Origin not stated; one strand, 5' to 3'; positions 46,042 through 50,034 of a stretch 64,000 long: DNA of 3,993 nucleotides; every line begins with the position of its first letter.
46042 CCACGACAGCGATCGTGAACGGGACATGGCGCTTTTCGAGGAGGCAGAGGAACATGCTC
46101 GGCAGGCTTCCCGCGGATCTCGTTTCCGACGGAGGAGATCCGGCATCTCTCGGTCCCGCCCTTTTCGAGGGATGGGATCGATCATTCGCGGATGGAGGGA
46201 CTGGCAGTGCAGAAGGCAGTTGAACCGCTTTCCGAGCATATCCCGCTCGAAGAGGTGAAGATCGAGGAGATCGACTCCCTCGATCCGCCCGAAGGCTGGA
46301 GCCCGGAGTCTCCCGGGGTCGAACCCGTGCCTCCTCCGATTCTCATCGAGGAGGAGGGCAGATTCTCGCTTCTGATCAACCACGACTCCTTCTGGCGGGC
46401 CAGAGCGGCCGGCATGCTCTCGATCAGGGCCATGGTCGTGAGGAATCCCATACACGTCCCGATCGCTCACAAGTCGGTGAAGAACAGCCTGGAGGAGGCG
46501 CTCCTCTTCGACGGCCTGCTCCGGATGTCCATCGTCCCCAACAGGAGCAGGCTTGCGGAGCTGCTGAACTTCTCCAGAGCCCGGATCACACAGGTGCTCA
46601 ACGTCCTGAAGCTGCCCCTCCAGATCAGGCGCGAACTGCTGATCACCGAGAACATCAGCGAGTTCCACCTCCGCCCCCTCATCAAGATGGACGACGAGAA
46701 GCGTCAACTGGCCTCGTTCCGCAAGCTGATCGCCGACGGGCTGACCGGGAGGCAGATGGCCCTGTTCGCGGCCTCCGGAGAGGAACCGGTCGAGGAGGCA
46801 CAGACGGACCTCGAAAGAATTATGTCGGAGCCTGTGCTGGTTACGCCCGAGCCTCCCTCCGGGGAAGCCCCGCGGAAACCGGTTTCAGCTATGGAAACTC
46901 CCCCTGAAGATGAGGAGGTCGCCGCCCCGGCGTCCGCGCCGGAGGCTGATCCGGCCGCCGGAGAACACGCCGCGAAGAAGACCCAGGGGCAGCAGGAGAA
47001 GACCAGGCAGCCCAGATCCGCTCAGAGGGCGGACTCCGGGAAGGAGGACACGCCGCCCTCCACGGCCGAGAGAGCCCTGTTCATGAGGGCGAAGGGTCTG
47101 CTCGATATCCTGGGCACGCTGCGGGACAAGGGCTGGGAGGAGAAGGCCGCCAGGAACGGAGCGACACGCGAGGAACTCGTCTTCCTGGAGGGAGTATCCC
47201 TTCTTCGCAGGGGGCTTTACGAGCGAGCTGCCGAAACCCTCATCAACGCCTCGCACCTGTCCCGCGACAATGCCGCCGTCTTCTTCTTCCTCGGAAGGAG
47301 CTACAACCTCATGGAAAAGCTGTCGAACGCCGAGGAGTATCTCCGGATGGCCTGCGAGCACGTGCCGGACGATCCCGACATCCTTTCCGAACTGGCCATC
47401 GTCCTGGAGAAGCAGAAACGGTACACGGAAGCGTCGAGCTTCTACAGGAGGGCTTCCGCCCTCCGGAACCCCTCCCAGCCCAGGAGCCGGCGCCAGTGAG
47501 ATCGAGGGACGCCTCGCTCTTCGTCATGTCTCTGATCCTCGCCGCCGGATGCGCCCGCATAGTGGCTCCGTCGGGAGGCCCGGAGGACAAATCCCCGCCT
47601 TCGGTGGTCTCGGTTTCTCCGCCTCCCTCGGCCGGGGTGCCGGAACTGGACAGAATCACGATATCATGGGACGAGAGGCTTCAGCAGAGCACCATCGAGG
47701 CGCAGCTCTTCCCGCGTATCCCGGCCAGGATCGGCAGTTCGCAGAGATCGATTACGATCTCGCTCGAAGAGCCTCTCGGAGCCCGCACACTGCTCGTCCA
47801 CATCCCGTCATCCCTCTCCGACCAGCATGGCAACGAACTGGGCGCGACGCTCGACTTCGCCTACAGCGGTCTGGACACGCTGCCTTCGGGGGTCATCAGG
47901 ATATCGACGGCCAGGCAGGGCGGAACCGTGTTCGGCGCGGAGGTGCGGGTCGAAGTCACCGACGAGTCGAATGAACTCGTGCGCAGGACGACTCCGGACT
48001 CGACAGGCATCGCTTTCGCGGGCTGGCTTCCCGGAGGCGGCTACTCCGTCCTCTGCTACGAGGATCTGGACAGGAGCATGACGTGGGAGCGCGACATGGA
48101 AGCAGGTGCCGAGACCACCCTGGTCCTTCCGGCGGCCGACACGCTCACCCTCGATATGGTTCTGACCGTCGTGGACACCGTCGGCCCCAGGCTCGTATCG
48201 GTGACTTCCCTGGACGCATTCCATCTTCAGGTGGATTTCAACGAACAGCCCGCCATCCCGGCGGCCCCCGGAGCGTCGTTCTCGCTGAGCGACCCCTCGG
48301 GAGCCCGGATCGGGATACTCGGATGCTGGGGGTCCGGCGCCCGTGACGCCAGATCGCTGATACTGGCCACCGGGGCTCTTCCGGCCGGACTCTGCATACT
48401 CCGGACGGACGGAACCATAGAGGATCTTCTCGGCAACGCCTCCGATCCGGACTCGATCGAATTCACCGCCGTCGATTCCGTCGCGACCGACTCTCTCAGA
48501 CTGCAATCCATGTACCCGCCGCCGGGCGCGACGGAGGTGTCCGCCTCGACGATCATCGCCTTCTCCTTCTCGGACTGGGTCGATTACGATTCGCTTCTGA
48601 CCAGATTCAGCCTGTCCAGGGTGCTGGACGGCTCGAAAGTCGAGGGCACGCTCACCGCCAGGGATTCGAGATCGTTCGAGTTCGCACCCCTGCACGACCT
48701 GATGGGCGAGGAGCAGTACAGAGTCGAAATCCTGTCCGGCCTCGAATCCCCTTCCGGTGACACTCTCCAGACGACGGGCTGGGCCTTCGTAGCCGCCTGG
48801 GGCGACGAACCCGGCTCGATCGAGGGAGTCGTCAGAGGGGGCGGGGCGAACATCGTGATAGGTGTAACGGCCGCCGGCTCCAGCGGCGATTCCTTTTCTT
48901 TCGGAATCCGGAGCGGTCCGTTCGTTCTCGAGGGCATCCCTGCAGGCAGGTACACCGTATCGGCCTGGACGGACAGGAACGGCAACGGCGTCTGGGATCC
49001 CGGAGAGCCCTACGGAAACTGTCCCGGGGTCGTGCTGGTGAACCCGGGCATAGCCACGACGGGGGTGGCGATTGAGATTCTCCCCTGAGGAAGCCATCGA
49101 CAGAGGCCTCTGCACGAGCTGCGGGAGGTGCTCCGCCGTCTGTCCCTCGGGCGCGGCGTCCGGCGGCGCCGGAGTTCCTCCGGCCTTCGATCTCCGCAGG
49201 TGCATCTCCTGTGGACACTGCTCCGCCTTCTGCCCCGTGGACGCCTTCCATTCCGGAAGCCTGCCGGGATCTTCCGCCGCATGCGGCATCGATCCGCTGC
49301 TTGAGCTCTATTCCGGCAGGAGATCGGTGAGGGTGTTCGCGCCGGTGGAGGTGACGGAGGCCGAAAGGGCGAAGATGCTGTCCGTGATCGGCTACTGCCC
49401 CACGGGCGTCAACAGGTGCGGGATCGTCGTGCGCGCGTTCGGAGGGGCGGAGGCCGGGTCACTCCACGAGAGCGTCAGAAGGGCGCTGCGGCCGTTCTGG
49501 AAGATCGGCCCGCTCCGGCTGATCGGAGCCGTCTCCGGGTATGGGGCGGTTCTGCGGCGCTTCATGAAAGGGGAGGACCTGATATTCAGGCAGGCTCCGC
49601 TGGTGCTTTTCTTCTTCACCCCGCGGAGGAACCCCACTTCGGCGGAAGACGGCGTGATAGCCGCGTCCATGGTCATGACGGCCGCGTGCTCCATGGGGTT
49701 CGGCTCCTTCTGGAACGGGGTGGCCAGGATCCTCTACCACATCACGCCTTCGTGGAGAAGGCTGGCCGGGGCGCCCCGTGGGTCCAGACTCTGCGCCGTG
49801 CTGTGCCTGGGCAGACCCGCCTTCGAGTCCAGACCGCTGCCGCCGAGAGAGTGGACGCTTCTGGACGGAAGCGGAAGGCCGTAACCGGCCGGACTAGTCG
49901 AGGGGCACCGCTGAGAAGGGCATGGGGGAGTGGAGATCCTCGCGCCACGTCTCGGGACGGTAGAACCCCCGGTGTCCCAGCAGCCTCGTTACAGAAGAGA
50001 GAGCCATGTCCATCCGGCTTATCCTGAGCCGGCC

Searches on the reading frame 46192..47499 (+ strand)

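Call 45: search_protein_families(library=pfam, proteins=[window:46192-47499:+], max_evalue=0.001)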
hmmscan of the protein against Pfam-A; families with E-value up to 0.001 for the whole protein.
window:46192-47499:+ (435 aa): 11 families
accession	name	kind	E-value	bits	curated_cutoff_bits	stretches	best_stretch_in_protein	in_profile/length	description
PF17762.8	HTH_ParB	-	2.1e-09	37.9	22.6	1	98-189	4-93/102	ParB HTH domain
PF13432.12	TPR_16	-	6.2e-08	33.4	32.7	1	332-395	2-65/65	Tetratricopeptide repeat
PF00515.34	TPR_1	-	3.4e-07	30.2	27.8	0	396-421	2-27/34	Tetratricopeptide repeat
PF07719.23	TPR_2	-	4.7e-07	29.9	27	0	396-424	2-30/34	Tetratricopeptide repeat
PF13428.12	TPR_14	-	6.6e-07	29.8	23.5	0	366-403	6-43/44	Tetratricopeptide repeat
PF13424.12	TPR_12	-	6.3e-06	26.7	30.1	0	397-425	5-33/77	Tetratricopeptide repeat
PF14559.12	TPR_19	-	7.3e-06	26.7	25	0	376-424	6-54/68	Tetratricopeptide repeat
PF13176.12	TPR_7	-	1.9e-05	24.8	27.9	0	398-426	2-30/36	Tetratricopeptide repeat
PF13414.12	TPR_11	-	2.3e-05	24.4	26.8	0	368-408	1-41/42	TPR repeat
PF12895.13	ANAPC3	-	0.0003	21.5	27.2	0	316-385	12-80/82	Anaphase-promoting complex, cyclosome, subunit 3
PF13181.12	TPR_8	-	0.00096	19.6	25.7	0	399-424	5-30/34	Tetratricopeptide repeat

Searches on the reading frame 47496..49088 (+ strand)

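Call 45: search_protein_families(library=pfam, proteins=[window:47496-49088:+], max_evalue=0.001)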
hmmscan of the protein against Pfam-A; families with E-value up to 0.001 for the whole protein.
window:47496-49088:+ (530 aa): 1 family
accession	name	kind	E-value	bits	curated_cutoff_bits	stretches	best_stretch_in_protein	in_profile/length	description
PF13205.12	Big_5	-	2.6e-18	67.1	23.6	2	332-431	3-103/105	Bacterial Ig-like domain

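Call 55: search_protein_families(library=ncbifam, proteins=[window:47496-49088:+], max_evalue=0.01)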
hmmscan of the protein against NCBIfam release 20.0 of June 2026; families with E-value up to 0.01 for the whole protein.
window:47496-49088:+ (530 aa): 0 families

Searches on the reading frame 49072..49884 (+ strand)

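Call 45: search_protein_families(library=pfam, proteins=[window:49072-49884:+], max_evalue=0.001)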
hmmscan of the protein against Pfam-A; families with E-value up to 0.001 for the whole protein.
window:49072-49884:+ (270 aa): 15 families
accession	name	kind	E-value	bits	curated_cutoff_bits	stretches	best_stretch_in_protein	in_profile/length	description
PF00037.32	Fer4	-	6.4e-12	45.2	21.1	2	9-28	3-22/24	4Fe-4S binding domain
PF00881.29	Nitroreductase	-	3.6e-11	44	23.5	1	82-248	3-167/167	Nitroreductase family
PF13237.11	Fer4_10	-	2e-10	40.9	25.5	1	9-55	4-53/53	4Fe-4S dicluster domain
PF12837.12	Fer4_6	-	6.4e-09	35.8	25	1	9-28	4-23/24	4Fe-4S binding domain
PF12797.12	Fer4_2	-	9.7e-09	35.1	24.5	2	37-56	3-22/22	4Fe-4S binding domain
PF13187.11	Fer4_9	-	1.3e-08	35.1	27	1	14-58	2-51/52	4Fe-4S dicluster domain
PF12838.12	Fer4_7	-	7.2e-08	33.2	27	1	14-58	2-52/52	4Fe-4S dicluster domain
PF25160.1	LdpA_Fe-S-bd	-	1.4e-06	28.4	27.6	0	8-27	22-41/49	LdpA Fe-S cluster-binding domain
PF13370.11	Fer4_13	-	2.5e-05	25.3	24.5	0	40-55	2-17/58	4Fe-4S single cluster domain of Ferredoxin I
PF13534.11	Fer4_17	-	2.8e-05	25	22.2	0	13-27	45-59/61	4Fe-4S dicluster domain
PF13183.11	Fer4_8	-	0.00017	22.5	27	0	13-27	53-67/68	4Fe-4S dicluster domain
PF14697.11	Fer4_21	-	0.0002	21.9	35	0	9-58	3-56/59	4Fe-4S dicluster domain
PF13484.11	Fer4_16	-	0.00033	21.8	30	0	14-31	2-19/66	4Fe-4S double cluster binding domain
PF13459.11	Fer4_15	-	0.00046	21.3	22.4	0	9-27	3-21/66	4Fe-4S single cluster domain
PF17179.9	Fer4_22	-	0.00083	20.6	27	0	8-26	75-93/95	4Fe-4S dicluster domain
